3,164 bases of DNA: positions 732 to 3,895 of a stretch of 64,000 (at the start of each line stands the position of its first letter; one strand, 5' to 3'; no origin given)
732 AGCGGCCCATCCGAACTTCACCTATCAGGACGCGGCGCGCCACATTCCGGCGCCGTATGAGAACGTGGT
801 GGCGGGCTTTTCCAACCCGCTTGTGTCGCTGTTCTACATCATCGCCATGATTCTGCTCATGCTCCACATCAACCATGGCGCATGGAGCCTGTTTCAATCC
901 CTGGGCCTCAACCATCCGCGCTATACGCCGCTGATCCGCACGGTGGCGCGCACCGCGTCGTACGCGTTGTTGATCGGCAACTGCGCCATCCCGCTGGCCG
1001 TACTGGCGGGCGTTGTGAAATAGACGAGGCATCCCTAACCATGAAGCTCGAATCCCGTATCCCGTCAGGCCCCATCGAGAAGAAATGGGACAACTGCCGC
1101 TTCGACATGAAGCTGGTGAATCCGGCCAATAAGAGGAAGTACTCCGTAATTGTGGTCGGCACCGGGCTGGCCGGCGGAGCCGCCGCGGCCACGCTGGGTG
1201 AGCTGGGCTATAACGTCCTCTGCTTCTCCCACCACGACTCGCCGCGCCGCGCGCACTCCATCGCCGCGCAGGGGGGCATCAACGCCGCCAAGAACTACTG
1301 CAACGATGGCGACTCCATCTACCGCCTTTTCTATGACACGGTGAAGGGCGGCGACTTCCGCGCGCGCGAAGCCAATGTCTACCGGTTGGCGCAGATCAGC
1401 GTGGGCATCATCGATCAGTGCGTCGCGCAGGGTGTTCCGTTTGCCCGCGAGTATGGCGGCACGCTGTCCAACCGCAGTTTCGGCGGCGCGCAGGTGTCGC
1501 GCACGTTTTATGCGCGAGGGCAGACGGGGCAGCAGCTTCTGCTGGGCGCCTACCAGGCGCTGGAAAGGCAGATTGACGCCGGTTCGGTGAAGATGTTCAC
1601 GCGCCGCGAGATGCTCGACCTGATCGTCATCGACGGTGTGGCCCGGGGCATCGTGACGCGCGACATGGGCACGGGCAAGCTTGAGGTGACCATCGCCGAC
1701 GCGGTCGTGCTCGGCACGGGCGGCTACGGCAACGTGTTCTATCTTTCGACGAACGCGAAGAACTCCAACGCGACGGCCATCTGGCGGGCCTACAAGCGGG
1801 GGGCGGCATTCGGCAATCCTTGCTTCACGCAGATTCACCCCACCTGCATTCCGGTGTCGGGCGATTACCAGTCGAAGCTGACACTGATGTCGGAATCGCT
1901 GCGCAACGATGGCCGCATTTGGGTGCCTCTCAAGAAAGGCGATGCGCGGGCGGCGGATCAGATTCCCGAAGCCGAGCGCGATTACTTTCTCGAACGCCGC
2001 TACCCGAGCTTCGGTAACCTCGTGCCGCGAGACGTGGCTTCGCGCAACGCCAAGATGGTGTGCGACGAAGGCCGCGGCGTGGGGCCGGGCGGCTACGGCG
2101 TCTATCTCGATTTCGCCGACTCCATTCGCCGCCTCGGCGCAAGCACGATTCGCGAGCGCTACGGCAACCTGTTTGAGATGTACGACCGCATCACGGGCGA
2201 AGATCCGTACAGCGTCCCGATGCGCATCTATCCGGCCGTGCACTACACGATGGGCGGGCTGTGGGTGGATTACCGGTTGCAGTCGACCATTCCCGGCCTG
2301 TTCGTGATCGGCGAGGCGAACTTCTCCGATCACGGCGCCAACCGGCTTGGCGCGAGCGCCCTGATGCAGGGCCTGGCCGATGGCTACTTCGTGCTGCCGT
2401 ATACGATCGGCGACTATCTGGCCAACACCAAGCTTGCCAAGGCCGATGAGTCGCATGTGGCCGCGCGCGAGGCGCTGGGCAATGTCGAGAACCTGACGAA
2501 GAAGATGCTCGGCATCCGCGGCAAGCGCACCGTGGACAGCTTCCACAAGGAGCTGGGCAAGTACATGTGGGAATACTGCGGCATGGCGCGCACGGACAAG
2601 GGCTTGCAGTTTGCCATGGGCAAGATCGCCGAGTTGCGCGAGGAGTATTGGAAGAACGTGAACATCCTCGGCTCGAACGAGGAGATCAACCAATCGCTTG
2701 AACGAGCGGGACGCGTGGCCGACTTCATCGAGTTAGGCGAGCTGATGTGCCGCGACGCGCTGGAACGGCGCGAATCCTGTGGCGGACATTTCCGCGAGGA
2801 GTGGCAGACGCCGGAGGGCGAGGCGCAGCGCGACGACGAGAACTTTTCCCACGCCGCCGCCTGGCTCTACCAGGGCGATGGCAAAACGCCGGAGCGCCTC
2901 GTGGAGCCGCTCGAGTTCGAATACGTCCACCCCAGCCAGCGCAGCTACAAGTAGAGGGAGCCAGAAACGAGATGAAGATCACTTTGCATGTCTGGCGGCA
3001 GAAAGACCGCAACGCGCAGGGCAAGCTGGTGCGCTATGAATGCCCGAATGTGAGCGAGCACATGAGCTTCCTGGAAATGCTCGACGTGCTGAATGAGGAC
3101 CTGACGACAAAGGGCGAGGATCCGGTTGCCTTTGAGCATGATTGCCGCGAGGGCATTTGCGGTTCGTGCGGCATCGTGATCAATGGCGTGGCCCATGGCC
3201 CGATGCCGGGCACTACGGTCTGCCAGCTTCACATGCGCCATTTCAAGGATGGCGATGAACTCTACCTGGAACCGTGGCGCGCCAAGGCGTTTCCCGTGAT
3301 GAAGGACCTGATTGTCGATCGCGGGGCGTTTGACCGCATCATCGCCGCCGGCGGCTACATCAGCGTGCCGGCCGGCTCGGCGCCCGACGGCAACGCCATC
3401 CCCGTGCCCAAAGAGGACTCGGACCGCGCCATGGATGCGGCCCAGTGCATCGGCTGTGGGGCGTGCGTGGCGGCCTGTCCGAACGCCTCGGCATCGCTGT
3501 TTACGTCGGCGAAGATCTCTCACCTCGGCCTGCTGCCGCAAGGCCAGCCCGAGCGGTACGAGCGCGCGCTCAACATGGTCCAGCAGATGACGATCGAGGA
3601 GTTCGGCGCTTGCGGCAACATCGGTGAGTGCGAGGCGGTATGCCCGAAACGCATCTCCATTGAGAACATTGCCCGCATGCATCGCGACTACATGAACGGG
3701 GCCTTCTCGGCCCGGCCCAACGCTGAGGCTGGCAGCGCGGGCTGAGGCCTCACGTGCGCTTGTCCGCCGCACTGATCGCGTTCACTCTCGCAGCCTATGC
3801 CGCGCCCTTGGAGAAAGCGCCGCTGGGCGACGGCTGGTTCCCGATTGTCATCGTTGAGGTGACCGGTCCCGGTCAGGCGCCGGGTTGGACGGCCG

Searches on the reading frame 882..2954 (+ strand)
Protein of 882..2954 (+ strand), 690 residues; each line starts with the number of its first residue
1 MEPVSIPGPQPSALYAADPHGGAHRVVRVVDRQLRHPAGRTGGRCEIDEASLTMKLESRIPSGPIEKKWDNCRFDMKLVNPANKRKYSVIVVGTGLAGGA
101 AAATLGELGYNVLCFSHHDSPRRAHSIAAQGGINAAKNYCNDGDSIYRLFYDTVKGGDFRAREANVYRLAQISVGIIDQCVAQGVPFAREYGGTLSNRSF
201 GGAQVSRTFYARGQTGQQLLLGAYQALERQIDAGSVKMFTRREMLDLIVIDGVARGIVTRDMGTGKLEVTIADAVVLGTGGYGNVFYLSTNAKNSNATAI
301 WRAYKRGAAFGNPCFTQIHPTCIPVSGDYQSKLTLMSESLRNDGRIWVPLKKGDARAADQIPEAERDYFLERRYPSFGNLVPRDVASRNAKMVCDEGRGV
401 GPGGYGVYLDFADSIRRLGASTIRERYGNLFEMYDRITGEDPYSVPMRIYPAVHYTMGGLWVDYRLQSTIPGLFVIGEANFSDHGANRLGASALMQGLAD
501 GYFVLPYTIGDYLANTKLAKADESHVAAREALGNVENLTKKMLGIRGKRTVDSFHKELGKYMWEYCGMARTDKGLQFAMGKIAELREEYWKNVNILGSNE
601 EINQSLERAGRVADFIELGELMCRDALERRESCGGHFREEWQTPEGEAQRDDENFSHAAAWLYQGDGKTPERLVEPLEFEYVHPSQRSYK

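Call 53: search_protein_families(library=pfam, proteins=[window:882-2954:+], max_evalue=0.00001)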
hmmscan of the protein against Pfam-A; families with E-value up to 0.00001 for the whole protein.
window:882-2954:+ (690 aa): 2 families
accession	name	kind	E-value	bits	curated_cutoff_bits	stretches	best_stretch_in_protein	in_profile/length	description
PF00890.30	FAD_binding_2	-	1.8e-52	179.4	20.4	1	89-494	2-414/414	FAD binding domain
PF02910.25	Succ_DH_flav_C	-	3.5e-37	127.7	20.8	1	555-689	1-130/130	Fumarate reductase flavoprotein C-term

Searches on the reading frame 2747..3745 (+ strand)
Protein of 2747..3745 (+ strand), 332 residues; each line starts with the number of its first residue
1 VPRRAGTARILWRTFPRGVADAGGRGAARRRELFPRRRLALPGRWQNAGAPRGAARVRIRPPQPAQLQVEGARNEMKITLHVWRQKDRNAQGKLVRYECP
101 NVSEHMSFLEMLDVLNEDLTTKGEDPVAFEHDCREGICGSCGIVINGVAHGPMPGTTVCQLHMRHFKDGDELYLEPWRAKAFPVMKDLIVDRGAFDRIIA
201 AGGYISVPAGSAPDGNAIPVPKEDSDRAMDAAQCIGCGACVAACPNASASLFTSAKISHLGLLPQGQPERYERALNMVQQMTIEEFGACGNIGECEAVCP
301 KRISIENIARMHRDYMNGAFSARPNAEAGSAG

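Call 53: search_protein_families(library=pfam, proteins=[window:2747-3745:+], max_evalue=0.00001)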
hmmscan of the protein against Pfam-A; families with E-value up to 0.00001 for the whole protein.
window:2747-3745:+ (332 aa): 4 families
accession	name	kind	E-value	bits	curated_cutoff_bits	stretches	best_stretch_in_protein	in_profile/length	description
PF13085.11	Fer2_3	-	3.2e-23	82.2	27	1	79-195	1-105/107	2Fe-2S iron-sulfur cluster binding domain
PF13183.11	Fer4_8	-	4.5e-09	37.2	27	1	231-303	2-68/68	4Fe-4S dicluster domain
PF12838.12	Fer4_7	-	7.8e-09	36.3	27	1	233-302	1-51/52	4Fe-4S dicluster domain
PF13534.11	Fer4_17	-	5.8e-08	33.6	22.2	0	224-246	36-58/61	4Fe-4S dicluster domain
